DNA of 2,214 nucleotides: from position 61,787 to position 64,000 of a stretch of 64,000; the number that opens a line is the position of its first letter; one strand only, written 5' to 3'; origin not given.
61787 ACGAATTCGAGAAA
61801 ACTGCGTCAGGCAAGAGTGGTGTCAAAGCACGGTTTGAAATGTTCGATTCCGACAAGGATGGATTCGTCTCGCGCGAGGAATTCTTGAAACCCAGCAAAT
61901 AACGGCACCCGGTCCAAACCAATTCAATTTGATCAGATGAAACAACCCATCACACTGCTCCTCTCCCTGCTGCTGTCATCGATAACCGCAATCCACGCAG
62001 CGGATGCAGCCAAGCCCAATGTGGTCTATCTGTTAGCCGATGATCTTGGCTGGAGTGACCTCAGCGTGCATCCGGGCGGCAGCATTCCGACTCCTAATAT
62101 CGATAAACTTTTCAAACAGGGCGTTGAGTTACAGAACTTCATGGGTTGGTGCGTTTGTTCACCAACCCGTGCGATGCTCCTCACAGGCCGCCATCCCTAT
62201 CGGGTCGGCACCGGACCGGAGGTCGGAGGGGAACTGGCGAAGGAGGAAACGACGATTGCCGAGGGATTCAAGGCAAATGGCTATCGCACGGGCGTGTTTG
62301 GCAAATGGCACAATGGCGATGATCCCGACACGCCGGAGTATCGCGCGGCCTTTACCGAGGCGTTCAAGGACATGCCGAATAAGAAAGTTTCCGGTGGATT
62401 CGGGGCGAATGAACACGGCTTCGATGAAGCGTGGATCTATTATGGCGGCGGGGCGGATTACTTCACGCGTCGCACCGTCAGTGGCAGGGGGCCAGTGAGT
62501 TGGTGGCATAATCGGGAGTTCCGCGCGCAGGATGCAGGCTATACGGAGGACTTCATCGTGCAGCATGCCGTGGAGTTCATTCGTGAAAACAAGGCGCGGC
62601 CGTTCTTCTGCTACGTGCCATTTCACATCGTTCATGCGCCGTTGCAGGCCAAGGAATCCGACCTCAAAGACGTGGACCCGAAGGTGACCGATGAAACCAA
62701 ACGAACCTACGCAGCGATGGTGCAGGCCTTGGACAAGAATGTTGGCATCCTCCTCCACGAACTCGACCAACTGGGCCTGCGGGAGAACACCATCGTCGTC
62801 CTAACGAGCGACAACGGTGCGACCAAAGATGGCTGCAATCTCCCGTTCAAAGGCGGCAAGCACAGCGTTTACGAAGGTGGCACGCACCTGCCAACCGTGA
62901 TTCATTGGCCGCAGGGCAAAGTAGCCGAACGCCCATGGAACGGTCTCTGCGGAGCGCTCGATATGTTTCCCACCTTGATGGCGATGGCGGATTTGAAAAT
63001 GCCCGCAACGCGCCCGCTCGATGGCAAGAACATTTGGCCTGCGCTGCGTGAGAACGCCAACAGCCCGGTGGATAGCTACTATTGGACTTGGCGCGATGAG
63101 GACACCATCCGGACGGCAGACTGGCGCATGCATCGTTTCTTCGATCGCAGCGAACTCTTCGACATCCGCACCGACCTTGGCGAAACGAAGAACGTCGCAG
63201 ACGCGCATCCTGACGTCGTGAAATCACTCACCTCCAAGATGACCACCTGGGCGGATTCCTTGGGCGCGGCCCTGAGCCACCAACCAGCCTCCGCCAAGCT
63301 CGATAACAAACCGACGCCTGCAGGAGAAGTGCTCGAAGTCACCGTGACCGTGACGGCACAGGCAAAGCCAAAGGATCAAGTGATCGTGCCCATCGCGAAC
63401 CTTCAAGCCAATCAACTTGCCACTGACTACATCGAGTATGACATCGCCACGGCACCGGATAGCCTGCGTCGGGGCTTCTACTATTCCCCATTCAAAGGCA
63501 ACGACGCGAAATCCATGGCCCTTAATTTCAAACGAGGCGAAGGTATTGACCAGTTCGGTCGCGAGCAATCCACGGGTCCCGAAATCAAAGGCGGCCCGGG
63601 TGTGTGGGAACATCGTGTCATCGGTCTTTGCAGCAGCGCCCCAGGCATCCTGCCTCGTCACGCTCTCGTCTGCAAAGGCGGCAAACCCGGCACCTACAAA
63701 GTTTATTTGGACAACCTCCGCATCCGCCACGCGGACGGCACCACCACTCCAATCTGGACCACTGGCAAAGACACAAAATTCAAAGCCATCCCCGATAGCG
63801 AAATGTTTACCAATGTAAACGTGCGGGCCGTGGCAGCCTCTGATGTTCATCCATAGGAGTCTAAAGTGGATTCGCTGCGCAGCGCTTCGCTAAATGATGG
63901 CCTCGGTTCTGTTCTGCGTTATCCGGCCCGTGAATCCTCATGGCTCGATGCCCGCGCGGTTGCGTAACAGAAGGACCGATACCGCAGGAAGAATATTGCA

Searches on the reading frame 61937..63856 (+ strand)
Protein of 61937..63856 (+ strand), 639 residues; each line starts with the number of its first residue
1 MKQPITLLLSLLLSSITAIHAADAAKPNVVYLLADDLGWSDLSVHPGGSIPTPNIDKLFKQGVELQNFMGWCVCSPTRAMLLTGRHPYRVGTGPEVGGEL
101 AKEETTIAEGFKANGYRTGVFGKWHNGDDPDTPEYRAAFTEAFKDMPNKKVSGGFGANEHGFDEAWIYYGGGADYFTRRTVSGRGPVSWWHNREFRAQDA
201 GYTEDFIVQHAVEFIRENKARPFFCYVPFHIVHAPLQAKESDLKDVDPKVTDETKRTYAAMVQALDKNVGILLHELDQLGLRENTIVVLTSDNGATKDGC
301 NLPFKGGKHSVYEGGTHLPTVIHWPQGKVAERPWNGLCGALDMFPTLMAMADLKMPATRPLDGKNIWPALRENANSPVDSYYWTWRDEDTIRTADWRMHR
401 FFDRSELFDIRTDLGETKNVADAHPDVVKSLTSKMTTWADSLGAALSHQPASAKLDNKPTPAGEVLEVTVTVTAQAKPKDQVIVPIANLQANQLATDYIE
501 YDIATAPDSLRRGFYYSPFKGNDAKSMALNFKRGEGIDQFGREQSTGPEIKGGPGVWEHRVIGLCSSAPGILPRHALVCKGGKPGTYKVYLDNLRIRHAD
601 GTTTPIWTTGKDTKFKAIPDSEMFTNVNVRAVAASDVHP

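Call 76: search_protein_families(library=pfam, proteins=[window:61937-63856:+], max_evalue=0.0001)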
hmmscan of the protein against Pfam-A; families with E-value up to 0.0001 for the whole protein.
window:61937-63856:+ (639 aa): 3 families
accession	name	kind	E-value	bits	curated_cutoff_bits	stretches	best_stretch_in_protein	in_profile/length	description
PF00884.28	Sulfatase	-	3.2e-51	174.9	25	1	27-352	1-300/301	Sulfatase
PF16347.10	SGSH_C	-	1.2e-08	35.7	29.3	1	308-436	8-149/154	N-sulphoglucosamine sulphohydrolase, C-terminal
PF01663.27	Phosphodiest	-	4e-06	27.1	23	0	258-296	184-222/342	Type I phosphodiesterase / nucleotide pyrophosphatase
